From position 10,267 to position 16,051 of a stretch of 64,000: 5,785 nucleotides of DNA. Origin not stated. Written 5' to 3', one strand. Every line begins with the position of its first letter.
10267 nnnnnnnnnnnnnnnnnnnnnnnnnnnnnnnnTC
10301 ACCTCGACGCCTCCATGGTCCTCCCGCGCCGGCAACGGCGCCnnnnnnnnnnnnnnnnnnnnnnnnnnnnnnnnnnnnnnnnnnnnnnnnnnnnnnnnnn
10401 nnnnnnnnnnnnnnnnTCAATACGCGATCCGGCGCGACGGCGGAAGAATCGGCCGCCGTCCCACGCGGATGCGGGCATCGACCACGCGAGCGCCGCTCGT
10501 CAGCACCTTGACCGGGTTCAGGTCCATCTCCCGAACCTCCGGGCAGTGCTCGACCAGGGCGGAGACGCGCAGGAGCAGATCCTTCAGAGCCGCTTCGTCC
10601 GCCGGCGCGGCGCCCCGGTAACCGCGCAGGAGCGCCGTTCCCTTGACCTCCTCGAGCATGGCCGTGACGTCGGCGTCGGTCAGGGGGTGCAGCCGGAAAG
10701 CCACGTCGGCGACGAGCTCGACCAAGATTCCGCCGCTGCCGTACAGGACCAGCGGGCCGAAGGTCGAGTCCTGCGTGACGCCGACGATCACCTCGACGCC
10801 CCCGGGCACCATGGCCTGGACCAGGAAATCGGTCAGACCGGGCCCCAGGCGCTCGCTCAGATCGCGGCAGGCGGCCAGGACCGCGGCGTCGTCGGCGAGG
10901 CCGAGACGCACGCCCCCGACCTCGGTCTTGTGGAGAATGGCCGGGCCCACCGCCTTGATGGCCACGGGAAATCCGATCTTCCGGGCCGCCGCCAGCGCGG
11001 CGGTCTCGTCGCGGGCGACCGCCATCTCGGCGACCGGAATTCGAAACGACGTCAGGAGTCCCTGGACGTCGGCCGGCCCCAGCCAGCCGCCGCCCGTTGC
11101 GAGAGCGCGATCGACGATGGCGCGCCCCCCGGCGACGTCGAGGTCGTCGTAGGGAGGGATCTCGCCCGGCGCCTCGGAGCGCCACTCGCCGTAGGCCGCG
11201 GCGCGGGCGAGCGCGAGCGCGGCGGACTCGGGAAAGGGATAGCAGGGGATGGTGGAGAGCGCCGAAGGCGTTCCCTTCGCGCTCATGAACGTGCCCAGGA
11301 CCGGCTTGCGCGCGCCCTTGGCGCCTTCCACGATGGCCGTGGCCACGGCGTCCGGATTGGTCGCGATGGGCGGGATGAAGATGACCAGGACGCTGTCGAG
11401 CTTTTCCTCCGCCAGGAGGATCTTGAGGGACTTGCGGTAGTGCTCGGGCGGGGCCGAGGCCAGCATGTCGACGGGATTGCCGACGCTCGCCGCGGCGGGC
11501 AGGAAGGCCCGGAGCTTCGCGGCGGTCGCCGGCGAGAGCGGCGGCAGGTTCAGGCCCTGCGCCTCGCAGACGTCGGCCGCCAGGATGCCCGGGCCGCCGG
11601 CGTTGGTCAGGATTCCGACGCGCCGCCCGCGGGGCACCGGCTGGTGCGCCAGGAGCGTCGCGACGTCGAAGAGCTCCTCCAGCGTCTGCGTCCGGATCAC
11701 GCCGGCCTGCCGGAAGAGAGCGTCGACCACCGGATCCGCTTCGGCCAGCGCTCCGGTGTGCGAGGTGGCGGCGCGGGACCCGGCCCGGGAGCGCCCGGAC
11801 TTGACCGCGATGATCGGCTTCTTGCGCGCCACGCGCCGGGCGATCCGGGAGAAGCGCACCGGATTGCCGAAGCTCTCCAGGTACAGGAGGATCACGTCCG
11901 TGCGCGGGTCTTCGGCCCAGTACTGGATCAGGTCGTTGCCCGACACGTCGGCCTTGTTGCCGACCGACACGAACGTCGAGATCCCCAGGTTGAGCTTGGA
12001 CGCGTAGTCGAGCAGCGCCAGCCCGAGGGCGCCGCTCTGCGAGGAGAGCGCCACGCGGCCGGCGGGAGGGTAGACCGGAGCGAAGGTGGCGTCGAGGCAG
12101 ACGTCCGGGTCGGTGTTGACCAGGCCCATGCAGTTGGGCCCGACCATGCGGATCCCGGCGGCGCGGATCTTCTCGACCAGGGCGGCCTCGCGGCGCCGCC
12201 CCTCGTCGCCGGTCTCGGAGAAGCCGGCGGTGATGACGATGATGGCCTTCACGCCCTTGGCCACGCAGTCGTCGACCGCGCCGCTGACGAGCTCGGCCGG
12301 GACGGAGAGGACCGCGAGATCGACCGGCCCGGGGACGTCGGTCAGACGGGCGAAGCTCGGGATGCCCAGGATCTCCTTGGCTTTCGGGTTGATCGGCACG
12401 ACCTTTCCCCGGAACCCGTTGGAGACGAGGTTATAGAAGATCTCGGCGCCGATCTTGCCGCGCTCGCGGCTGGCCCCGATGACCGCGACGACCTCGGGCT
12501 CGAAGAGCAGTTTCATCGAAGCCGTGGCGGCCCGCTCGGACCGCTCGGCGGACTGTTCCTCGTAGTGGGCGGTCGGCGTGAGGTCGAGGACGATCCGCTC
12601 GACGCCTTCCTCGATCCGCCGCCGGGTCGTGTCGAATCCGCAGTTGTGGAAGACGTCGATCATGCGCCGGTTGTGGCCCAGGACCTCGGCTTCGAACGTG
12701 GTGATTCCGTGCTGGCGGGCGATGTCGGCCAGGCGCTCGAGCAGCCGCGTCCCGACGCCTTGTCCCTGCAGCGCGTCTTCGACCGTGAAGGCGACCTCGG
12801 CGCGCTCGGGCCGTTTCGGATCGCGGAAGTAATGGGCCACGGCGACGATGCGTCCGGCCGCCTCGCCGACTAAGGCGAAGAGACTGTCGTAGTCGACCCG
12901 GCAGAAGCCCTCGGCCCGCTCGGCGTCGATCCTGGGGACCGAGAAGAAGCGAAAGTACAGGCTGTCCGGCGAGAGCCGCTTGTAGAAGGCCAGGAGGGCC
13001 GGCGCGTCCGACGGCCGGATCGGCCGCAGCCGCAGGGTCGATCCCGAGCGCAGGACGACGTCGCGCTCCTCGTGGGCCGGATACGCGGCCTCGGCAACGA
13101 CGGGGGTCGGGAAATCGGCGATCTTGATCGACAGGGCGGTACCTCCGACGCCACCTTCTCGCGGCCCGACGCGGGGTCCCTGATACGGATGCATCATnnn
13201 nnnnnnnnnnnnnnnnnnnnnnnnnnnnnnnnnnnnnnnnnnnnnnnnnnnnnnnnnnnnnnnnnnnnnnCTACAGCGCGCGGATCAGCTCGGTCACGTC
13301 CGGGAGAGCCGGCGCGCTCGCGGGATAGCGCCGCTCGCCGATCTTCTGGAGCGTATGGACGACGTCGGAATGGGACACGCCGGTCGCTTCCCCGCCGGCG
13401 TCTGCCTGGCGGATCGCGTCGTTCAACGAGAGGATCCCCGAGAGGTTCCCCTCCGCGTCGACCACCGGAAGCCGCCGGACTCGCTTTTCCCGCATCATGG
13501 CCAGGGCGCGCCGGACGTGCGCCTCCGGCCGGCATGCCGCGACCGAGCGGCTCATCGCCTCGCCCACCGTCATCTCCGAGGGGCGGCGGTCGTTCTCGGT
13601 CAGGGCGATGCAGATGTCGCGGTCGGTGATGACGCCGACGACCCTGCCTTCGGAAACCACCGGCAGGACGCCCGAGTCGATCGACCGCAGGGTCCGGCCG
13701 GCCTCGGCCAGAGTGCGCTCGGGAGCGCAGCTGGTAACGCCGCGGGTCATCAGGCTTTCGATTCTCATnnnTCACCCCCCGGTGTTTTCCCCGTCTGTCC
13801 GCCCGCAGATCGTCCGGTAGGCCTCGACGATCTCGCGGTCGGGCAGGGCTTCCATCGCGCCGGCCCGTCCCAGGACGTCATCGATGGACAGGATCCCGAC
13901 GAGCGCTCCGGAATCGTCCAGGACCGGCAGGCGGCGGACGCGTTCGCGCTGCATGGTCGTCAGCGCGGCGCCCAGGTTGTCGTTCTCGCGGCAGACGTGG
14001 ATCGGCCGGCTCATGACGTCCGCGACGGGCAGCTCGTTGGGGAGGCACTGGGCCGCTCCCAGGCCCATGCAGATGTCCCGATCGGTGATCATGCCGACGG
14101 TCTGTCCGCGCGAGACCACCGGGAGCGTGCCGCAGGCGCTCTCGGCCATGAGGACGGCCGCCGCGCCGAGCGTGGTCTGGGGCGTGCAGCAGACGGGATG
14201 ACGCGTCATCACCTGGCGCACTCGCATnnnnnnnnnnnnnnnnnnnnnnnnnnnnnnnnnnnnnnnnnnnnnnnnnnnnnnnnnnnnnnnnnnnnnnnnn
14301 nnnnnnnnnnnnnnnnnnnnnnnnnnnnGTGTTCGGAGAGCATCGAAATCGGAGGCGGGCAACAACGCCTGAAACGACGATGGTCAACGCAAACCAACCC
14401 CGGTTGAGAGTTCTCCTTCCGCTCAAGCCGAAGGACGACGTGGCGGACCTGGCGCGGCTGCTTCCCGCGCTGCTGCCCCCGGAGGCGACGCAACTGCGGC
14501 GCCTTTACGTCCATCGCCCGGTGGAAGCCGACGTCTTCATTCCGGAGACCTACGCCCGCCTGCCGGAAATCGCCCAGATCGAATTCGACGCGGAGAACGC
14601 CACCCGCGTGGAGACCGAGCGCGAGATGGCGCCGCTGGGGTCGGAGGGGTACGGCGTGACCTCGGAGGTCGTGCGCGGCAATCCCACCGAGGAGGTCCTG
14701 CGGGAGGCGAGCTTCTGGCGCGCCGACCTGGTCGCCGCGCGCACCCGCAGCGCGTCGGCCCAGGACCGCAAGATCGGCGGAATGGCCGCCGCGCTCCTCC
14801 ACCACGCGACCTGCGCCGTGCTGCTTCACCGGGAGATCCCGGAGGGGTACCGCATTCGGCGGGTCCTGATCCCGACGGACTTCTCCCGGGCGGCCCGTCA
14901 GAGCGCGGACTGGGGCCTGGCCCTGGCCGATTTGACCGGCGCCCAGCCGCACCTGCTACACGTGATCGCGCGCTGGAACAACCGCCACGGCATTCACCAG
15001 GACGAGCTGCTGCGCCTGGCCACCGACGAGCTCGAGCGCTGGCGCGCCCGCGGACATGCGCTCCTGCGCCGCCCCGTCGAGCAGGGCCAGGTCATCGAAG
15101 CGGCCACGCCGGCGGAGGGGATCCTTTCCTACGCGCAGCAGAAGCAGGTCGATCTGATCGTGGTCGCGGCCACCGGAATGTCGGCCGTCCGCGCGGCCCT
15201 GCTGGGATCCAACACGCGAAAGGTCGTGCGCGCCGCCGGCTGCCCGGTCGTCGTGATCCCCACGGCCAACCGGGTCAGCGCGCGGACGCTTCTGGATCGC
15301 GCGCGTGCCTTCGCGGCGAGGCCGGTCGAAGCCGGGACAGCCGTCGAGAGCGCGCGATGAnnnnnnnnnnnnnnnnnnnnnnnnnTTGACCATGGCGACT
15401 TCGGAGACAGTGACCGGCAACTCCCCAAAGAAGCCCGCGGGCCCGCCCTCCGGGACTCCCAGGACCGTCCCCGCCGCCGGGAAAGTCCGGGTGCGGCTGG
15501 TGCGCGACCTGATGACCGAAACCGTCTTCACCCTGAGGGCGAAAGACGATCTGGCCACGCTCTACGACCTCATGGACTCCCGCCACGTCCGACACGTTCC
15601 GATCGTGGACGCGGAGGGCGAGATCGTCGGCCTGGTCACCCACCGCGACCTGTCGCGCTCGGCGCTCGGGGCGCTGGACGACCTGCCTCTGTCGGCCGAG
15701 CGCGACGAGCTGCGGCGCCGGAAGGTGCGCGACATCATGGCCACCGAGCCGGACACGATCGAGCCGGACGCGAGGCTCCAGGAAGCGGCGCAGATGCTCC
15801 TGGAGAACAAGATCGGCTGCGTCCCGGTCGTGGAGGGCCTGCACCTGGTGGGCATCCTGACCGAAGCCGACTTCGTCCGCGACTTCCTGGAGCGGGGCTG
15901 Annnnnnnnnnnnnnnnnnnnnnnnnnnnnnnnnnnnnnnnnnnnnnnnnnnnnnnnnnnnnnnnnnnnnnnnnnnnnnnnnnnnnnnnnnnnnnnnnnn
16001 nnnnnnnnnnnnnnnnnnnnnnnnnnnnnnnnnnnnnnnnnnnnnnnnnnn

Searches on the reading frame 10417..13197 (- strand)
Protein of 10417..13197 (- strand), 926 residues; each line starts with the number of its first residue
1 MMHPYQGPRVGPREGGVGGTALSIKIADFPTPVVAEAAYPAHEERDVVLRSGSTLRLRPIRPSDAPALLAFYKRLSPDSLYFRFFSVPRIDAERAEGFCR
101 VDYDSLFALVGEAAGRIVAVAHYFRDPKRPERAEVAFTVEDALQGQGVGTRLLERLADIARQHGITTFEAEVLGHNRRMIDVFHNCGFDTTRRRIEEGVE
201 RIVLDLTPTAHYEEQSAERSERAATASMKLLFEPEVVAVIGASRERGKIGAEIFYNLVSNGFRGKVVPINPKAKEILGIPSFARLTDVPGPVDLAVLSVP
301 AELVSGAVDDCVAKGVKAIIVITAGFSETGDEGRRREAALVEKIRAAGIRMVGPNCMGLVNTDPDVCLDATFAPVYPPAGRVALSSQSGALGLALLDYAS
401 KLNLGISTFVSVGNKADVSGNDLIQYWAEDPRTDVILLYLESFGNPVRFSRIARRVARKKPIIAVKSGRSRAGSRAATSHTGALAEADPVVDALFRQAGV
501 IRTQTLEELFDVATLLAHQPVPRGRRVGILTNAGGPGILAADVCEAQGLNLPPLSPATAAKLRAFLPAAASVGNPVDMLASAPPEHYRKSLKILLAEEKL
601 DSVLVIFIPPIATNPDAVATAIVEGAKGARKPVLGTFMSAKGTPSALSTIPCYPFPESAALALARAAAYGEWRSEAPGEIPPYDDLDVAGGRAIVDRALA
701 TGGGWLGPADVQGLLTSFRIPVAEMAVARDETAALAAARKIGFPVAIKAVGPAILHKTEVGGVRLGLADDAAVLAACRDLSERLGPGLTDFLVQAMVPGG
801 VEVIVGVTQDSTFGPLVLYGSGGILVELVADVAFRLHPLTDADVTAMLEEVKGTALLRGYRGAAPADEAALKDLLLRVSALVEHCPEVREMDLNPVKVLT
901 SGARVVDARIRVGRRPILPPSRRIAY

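Call 26: search_protein_families(library=pfam, proteins=[window:10417-13197:-], max_evalue=0.001)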
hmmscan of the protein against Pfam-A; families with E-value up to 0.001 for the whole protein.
window:10417-13197:- (926 aa): 10 families
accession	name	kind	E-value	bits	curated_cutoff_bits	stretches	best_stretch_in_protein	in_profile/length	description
PF13549.11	ATP-grasp_5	-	6.1e-71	238.7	27.6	1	698-912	2-221/221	ATP-grasp domain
PF13607.11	Succ_CoA_lig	-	3.6e-58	195.6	27.4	1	379-516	1-138/138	Succinyl-CoA ligase like flavodoxin domain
PF13380.12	CoA_binding_2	-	1.5e-25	90.3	22.8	1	236-361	2-115/116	CoA binding domain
PF19045.5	Ligase_CoA_2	-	6.1e-14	52.8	23.7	1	528-633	2-112/162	Ligase-CoA domain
PF00583.31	Acetyltransf_1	-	6.3e-14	52.7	20.7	1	87-188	14-116/116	Acetyltransferase (GNAT) family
PF02629.25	CoA_binding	-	1.6e-13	51.6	22.3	1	234-325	3-97/97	CoA binding domain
PF13302.13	Acetyltransf_3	-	1.7e-10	42.1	25.4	1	55-188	2-137/138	Acetyltransferase (GNAT) domain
PF13508.13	Acetyltransf_7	-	3.8e-06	27.6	27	1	109-188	6-82/84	Acetyltransferase (GNAT) domain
PF13420.13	Acetyltransf_4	-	0.00013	22.5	24.3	1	110-193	54-139/155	Acetyltransferase (GNAT) domain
PF13673.13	Acetyltransf_10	-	0.00062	20.2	23.6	0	112-197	37-116/128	Acetyltransferase (GNAT) domain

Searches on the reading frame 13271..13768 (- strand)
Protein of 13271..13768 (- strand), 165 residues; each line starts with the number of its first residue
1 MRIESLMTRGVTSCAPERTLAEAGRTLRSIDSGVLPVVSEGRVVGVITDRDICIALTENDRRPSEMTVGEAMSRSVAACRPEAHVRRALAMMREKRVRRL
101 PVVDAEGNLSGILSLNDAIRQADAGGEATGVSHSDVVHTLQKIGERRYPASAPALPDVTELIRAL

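Call 60: search_protein_families(library=pfam, proteins=[window:13271-13768:-], max_evalue=0.00001)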
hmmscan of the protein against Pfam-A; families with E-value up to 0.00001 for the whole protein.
window:13271-13768:- (165 aa): 1 family
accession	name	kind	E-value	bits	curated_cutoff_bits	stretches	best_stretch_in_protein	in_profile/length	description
PF00571.33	CBS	-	9.6e-27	93.5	24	2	68-120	1-53/57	CBS domain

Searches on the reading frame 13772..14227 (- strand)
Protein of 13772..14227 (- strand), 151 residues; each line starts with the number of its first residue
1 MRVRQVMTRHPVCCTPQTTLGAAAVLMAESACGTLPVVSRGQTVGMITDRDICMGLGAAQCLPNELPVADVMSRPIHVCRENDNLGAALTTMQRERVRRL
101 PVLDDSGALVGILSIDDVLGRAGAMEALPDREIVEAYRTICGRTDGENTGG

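Call 26: search_protein_families(library=pfam, proteins=[window:13772-14227:-], max_evalue=0.001)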
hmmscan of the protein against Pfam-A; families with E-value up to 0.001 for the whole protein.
window:13772-14227:- (151 aa): 1 family
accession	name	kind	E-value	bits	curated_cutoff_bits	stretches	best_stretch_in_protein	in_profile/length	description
PF00571.33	CBS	-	2.2e-30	105.2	24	2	68-120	1-53/57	CBS domain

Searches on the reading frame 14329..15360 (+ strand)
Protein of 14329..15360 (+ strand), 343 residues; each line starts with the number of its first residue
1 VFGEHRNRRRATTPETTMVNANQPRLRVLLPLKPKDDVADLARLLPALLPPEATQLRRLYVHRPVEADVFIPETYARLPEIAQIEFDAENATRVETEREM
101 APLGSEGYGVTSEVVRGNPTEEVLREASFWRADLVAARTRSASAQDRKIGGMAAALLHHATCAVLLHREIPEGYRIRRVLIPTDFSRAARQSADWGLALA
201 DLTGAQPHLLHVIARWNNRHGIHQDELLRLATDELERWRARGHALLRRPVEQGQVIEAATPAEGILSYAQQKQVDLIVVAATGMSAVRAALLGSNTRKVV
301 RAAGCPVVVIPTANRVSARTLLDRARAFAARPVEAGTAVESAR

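Call 26: search_protein_families(library=pfam, proteins=[window:14329-15360:+], max_evalue=0.001)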
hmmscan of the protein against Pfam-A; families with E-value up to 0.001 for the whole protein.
window:14329-15360:+ (343 aa): 1 family
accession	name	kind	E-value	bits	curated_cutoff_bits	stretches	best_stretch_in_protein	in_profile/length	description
PF00582.32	Usp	-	2.4e-33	116.1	24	2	176-311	2-141/141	Universal stress protein family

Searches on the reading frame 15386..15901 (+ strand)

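Call 60: search_protein_families(library=pfam, proteins=[window:15386-15901:+], max_evalue=0.00001)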
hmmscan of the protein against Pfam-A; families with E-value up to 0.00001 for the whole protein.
window:15386-15901:+ (171 aa): 1 family
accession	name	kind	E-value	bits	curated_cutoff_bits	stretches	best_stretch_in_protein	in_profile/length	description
PF00571.33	CBS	-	7.3e-28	97.1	24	2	114-166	1-54/57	CBS domain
